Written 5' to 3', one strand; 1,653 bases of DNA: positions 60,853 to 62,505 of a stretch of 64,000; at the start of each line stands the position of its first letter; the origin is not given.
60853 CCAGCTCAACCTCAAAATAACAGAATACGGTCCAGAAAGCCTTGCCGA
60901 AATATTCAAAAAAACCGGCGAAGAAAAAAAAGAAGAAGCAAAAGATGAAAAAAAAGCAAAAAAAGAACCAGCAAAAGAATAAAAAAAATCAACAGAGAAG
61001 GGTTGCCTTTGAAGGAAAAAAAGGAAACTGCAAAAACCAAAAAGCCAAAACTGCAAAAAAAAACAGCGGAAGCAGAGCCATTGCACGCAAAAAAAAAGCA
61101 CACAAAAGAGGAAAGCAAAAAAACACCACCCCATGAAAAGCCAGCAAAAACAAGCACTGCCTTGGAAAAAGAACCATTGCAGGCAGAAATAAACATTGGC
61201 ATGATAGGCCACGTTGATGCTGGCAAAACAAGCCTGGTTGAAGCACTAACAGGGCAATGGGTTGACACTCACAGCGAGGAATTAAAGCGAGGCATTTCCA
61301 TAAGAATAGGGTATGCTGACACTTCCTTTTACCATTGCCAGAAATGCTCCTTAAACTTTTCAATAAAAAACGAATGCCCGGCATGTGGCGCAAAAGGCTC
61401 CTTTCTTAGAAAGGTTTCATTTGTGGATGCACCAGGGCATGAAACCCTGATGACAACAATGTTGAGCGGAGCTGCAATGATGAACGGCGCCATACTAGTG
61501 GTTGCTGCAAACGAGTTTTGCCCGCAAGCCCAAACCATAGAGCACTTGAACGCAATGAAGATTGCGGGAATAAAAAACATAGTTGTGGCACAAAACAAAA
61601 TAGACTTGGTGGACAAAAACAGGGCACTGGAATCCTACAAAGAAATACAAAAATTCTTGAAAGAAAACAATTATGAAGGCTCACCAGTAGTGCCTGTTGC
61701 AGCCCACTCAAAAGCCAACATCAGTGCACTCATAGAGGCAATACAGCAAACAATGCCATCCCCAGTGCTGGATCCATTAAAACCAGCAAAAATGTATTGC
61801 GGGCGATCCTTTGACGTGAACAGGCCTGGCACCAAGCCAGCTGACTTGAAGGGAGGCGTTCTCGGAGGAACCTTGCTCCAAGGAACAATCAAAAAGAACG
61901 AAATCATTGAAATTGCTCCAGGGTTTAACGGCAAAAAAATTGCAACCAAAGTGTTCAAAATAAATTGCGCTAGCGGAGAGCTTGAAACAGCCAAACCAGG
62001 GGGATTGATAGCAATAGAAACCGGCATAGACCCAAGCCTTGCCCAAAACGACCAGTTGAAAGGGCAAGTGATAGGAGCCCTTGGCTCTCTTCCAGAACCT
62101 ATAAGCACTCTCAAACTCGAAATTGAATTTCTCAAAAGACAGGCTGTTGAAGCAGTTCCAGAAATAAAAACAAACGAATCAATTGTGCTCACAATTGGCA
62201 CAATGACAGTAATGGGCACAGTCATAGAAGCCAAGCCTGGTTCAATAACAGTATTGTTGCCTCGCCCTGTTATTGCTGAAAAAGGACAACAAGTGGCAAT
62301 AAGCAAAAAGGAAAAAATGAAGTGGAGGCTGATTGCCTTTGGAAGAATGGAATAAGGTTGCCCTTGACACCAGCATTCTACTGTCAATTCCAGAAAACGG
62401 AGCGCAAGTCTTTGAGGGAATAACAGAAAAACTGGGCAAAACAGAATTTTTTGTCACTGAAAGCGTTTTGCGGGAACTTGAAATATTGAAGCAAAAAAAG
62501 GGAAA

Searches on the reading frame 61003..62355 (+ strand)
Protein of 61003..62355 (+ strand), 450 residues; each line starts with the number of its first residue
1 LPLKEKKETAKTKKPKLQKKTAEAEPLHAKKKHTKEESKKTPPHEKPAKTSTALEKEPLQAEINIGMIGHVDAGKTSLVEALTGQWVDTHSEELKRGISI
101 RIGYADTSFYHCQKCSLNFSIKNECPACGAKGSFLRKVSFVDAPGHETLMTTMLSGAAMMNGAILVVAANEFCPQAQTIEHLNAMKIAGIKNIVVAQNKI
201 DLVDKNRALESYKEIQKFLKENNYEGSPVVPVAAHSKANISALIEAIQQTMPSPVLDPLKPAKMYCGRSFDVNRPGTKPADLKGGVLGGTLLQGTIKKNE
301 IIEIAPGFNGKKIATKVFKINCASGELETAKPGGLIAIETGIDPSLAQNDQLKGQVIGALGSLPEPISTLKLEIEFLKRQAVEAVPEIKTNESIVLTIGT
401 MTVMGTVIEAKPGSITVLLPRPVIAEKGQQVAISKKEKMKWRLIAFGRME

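Call 23: search_protein_families(library=pfam, proteins=[window:61003-62355:+], max_evalue=0.01)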
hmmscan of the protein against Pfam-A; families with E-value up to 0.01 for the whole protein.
window:61003-62355:+ (450 aa): 8 families
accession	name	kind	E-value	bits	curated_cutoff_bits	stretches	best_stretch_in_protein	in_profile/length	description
PF00009.33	GTP_EFTU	-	8.2e-33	114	26.5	1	63-253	4-188/188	Elongation factor Tu GTP binding domain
PF09173.17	eIF2_C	-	4.6e-18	65.6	22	1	378-448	11-85/86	Initiation factor eIF2 gamma, C terminal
PF03193.22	RsgA_GTPase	-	3.1e-06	27.5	30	1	157-250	20-107/174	RsgA GTPase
PF03144.31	GTP_EFTU_D2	-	0.00028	21.7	30.3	1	284-343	1-61/73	Elongation factor Tu domain 2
PF07191.17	Zn_ribbon_6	-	0.00053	20.4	25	1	107-138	14-45/67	Double zinc ribbon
PF01926.29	MMR_HSR1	-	0.00064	20.3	21.9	1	65-188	2-103/113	50S ribosome-binding GTPase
PF02421.24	FeoB_N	-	0.0019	18.2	27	0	191-247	106-156/156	Ferrous iron transport protein B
PF20069.4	DUF6465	-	0.0051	17.3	26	1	6-91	9-95/130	Family of unknown function (DUF6465)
